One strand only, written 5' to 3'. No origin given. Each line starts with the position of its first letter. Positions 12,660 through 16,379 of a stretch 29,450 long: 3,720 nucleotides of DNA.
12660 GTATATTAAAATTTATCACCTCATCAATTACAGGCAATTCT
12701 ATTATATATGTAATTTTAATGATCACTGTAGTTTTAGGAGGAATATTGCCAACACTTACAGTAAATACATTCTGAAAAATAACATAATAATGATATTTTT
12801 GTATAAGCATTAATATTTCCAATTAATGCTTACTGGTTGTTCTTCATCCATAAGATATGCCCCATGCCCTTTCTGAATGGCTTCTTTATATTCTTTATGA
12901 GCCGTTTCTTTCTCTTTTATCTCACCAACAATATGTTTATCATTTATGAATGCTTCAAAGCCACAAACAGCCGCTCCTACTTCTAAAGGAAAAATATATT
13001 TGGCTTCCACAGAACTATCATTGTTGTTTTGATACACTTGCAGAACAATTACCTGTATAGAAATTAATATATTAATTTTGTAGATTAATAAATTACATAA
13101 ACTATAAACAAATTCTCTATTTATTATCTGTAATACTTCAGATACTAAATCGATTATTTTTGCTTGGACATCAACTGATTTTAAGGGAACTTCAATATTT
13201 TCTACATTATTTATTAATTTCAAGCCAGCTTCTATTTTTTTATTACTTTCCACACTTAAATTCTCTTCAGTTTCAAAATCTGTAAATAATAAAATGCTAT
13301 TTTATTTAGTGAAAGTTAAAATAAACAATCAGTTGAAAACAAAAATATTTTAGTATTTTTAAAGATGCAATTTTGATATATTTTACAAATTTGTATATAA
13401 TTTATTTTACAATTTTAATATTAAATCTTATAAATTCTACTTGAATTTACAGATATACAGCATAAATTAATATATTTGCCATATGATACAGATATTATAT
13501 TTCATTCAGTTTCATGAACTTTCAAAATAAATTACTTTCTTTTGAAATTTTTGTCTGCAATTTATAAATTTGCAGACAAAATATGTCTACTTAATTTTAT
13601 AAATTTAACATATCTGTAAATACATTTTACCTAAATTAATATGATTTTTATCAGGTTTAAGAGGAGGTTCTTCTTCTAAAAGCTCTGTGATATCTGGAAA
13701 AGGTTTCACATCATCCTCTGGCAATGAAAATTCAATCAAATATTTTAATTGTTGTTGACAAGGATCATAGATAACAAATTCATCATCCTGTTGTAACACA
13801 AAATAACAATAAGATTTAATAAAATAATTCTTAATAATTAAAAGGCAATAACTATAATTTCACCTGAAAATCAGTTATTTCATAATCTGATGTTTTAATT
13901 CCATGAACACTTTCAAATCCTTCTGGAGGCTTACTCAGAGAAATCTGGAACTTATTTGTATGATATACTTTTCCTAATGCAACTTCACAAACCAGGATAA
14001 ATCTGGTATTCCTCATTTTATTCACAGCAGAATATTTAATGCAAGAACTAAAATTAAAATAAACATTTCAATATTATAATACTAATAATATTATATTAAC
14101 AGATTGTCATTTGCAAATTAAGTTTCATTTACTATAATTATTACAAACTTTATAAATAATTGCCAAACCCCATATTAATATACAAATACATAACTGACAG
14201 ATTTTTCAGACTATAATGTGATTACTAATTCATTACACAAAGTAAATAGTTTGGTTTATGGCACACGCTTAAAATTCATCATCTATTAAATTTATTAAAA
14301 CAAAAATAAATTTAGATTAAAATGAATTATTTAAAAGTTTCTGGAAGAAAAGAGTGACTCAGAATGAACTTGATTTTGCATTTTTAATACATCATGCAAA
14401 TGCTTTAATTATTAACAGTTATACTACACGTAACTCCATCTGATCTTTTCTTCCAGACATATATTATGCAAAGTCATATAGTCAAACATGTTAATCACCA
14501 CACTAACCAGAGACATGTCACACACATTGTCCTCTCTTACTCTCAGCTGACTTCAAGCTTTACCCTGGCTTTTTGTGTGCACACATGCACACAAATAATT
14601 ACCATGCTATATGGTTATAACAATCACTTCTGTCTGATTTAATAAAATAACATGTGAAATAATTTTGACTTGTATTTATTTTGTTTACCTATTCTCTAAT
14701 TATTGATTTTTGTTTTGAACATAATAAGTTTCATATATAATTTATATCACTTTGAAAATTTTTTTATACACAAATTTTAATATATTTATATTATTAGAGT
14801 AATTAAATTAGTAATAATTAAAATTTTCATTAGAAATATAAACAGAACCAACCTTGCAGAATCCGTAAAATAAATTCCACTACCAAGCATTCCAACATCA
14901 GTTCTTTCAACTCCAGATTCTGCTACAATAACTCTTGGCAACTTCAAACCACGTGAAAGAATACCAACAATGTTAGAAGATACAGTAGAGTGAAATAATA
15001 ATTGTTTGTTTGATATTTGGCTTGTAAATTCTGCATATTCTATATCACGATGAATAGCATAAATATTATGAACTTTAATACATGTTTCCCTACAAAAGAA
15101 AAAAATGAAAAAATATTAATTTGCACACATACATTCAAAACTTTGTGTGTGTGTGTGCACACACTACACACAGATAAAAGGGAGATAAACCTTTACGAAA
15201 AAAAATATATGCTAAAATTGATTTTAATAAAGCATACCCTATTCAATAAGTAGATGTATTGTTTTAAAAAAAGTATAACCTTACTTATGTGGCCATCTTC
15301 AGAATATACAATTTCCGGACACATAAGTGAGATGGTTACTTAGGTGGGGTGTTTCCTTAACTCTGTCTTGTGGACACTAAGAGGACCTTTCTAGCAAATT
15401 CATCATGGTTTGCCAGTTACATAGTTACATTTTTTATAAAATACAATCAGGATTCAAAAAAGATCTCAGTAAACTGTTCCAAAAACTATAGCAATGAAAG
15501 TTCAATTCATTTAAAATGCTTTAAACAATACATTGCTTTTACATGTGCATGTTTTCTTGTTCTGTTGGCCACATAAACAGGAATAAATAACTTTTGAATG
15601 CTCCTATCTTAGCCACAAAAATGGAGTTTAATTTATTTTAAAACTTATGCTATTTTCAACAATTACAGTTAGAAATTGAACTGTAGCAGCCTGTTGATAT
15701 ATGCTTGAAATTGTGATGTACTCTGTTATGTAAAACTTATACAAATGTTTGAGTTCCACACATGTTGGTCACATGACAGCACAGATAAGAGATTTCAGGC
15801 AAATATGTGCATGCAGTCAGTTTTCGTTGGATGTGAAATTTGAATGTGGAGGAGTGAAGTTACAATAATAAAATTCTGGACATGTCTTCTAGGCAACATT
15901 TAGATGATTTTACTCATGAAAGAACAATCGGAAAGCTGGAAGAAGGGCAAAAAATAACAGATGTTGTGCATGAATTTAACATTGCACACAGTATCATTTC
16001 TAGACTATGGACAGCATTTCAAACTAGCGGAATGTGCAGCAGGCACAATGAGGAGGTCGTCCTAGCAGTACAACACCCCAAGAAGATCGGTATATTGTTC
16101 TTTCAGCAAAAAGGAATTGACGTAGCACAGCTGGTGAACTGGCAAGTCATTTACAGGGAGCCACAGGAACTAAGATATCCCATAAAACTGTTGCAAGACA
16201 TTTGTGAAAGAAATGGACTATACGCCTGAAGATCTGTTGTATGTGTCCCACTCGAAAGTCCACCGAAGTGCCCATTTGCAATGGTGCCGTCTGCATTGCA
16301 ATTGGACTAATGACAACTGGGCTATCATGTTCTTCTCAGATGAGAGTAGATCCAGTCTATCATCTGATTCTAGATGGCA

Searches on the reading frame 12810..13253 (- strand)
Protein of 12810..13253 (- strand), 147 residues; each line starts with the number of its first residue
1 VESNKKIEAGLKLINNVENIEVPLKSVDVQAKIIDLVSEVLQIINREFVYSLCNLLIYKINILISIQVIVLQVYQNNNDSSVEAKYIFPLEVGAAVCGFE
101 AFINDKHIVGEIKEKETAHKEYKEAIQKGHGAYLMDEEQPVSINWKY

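Call 10: find_encoding_contigs(protein=window:12810-13253:-, flank=10000, max_places=6)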
Protein window:12810-13253:- (147 aa): no gene with exactly this product is on record in the collection.

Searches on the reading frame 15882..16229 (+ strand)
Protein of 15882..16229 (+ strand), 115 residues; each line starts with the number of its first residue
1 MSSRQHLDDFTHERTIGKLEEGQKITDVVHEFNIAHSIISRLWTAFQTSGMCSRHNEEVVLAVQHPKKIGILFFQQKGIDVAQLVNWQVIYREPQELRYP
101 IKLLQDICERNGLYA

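Call 17: find_encoding_contigs(protein=window:15882-16229:+, flank=10000, max_places=6)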
Protein window:15882-16229:+ (115 aa): no gene with exactly this product is on record in the collection.

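Call 50: search_protein_families(library=pfam, max_evalue=0.01, proteins=[window:15882-16226:+])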
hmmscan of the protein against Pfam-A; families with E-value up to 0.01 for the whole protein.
seq(115 aa): 0 families
